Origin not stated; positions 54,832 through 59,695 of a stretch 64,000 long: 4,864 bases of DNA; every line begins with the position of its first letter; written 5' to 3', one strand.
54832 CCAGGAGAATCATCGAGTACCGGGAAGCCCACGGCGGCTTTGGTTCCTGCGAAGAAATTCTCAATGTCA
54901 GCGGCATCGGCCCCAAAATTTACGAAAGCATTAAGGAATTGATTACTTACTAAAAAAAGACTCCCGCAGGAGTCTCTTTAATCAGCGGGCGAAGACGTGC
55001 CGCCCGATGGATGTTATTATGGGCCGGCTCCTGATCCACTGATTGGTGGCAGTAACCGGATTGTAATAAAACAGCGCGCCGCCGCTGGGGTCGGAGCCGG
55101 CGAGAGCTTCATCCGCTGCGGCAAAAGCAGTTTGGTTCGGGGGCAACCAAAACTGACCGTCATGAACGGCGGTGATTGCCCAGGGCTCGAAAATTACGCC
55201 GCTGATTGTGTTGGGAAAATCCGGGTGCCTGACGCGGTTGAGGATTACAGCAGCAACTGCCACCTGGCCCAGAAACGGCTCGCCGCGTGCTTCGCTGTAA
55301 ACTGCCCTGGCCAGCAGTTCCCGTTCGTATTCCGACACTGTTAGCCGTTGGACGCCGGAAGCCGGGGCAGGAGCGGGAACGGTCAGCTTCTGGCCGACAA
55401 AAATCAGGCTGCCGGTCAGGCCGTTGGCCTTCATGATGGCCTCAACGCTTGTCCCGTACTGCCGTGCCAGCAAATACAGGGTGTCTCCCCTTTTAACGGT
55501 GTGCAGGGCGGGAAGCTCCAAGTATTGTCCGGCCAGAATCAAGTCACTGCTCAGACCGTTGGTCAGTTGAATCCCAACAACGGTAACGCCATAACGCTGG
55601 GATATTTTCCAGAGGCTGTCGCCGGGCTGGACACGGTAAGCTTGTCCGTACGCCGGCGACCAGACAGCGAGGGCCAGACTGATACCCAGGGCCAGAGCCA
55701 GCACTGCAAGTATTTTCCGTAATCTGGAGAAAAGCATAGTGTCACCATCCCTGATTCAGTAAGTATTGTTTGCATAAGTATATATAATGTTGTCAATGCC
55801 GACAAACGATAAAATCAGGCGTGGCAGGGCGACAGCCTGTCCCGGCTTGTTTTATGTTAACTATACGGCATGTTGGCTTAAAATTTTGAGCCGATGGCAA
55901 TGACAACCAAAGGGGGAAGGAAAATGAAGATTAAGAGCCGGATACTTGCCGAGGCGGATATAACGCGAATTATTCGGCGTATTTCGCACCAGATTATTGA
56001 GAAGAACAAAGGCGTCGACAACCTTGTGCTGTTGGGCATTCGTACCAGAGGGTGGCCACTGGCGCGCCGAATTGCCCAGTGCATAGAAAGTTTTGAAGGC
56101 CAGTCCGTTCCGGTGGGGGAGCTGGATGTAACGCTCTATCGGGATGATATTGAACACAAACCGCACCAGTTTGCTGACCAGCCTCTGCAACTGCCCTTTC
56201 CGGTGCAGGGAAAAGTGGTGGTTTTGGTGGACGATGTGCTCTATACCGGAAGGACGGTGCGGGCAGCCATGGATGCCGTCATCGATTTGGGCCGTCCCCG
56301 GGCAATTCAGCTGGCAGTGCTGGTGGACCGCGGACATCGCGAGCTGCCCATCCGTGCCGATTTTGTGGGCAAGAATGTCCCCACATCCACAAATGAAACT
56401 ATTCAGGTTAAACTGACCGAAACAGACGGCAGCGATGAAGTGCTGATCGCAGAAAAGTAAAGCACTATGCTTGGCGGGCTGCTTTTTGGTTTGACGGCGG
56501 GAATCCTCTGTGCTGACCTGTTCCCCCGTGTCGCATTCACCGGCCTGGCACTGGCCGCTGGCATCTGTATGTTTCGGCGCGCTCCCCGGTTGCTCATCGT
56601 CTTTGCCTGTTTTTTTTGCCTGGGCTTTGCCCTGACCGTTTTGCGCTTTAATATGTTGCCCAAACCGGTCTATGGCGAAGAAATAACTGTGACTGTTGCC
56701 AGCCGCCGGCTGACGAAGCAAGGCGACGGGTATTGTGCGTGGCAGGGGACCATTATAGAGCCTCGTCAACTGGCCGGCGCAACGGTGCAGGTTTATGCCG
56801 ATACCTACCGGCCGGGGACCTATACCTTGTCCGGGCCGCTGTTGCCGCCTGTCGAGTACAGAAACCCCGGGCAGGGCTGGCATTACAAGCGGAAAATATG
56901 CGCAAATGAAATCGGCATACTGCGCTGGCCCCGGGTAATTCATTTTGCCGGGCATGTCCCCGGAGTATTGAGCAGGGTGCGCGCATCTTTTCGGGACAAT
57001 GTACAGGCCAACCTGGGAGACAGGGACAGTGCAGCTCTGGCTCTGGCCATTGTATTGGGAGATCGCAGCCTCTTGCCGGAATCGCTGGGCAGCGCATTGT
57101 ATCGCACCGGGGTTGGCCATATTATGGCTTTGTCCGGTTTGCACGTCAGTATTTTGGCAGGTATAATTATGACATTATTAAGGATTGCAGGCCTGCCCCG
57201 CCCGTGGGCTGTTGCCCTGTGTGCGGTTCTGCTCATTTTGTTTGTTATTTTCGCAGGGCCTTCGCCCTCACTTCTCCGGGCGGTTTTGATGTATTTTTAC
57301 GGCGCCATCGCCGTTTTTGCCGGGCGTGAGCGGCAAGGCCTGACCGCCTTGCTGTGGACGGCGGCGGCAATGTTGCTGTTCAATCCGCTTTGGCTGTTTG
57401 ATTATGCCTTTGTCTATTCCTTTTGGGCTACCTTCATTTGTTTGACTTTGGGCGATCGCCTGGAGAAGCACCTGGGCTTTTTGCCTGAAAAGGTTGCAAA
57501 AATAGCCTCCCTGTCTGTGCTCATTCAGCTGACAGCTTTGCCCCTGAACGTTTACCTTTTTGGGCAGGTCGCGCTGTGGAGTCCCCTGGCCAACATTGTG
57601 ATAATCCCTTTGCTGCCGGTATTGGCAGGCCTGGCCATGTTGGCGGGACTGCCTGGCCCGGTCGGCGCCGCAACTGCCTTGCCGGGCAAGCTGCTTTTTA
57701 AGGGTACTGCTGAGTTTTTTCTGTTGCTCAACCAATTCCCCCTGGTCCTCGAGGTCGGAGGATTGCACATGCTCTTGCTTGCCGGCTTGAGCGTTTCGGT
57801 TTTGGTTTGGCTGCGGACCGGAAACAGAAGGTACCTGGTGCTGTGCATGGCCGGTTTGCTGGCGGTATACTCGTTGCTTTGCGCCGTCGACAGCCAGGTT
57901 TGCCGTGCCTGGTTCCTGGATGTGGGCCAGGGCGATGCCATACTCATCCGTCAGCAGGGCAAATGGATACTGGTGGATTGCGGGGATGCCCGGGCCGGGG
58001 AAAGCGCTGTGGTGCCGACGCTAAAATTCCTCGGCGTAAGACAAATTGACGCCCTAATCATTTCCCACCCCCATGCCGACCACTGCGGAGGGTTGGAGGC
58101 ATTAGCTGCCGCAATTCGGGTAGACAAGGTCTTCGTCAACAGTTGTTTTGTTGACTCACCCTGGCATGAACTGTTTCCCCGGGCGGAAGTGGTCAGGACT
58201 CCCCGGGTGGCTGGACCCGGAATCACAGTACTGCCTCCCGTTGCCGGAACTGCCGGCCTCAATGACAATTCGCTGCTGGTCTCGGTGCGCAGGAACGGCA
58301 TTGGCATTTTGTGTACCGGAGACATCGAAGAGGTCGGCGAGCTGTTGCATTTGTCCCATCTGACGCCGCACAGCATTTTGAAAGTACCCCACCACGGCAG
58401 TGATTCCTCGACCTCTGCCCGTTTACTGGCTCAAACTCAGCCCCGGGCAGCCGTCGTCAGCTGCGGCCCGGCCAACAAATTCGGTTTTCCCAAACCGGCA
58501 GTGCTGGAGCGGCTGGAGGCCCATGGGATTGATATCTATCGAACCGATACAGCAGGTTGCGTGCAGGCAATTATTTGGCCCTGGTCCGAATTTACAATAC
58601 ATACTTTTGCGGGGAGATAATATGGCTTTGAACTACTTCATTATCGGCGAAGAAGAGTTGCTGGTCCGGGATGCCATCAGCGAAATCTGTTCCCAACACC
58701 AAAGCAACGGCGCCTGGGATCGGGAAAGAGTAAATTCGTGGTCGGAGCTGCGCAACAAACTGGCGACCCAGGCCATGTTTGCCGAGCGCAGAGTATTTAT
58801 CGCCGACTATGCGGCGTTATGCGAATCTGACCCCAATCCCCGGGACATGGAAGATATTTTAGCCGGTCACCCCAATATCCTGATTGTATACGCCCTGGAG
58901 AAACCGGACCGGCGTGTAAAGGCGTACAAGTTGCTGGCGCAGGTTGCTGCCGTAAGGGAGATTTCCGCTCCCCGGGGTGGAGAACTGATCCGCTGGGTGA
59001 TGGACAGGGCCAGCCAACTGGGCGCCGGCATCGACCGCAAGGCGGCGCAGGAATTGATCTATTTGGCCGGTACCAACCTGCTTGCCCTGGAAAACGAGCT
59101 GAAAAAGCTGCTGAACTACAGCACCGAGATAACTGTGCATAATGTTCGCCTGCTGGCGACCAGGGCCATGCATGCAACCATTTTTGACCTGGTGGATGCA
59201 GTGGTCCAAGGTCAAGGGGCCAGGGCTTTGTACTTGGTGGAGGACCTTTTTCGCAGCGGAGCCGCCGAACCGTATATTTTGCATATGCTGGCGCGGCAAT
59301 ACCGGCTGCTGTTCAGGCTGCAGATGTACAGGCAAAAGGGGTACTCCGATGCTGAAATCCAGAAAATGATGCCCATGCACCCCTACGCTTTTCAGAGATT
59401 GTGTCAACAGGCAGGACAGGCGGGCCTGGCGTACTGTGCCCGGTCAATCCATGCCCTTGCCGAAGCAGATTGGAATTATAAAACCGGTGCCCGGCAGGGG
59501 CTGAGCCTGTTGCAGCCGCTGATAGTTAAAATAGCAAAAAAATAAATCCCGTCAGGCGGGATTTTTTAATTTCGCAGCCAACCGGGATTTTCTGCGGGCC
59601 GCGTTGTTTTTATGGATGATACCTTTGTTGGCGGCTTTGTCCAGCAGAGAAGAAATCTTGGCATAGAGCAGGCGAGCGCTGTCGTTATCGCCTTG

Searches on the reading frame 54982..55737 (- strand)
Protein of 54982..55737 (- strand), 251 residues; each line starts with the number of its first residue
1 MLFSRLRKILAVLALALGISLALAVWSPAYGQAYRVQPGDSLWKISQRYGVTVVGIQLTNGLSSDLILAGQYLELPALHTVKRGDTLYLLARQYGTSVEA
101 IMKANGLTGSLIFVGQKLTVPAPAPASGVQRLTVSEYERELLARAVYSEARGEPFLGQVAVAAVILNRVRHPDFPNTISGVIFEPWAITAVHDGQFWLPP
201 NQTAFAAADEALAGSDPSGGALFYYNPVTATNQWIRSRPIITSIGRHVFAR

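Call 43: search_protein_families(library=pfam, proteins=[window:54982-55737:-], max_evalue=0.00001)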
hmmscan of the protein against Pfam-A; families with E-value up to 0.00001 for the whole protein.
window:54982-55737:- (251 aa): 3 families
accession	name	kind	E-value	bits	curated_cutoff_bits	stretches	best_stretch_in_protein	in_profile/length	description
PF07486.17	Hydrolase_2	-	1.1e-32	113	27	1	152-250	1-100/100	Cell Wall Hydrolase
PF01476.26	LysM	-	3.5e-32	110.5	20.9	2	79-121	1-43/43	LysM domain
PF23473.1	LysM3_LYK4_5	-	1e-09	38.8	29.3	0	81-119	7-45/48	LYK4/5 LysM3 domain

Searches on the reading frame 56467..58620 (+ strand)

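Call 72: search_protein_families(library=pfam, proteins=[window:56467-58620:+], max_evalue=0.001)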
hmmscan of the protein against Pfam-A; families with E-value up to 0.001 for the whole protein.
window:56467-58620:+ (717 aa): 4 families
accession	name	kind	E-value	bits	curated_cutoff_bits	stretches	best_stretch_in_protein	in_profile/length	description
PF03772.21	Competence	-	4.7e-47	161.1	23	1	195-423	1-237/270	Competence protein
PF00753.33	Lactamase_B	-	1.5e-18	67.9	22.7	1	485-667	2-195/196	Metallo-beta-lactamase superfamily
PF12706.13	Lactamase_B_2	-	9e-08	32.4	27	1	500-550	2-53/200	Beta-lactamase superfamily domain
PF23023.1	Anti-Pycsar_Apyc1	-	0.00044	20.2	50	0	492-563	23-95/250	Anti-Pycsar protein Apyc1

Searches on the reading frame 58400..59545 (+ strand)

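Call 72: search_protein_families(library=pfam, proteins=[window:58400-59545:+], max_evalue=0.001)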
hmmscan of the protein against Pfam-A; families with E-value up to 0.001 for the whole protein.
window:58400-59545:+ (381 aa): 3 families
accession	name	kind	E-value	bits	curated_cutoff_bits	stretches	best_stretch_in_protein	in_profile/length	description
PF21694.2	DNA_pol3_delta_C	-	8.2e-24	84.4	27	1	260-377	3-120/121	DNA polymerase III delta subunit, C-terminal domain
PF06144.19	DNA_pol3_delta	-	5.4e-06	26.8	21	1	79-186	1-121/124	DNA polymerase III, delta subunit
PF12169.13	DNA_pol3_gamma3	-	6.5e-05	23.2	24.4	1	256-317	13-74/143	DNA polymerase III subunits gamma and tau domain III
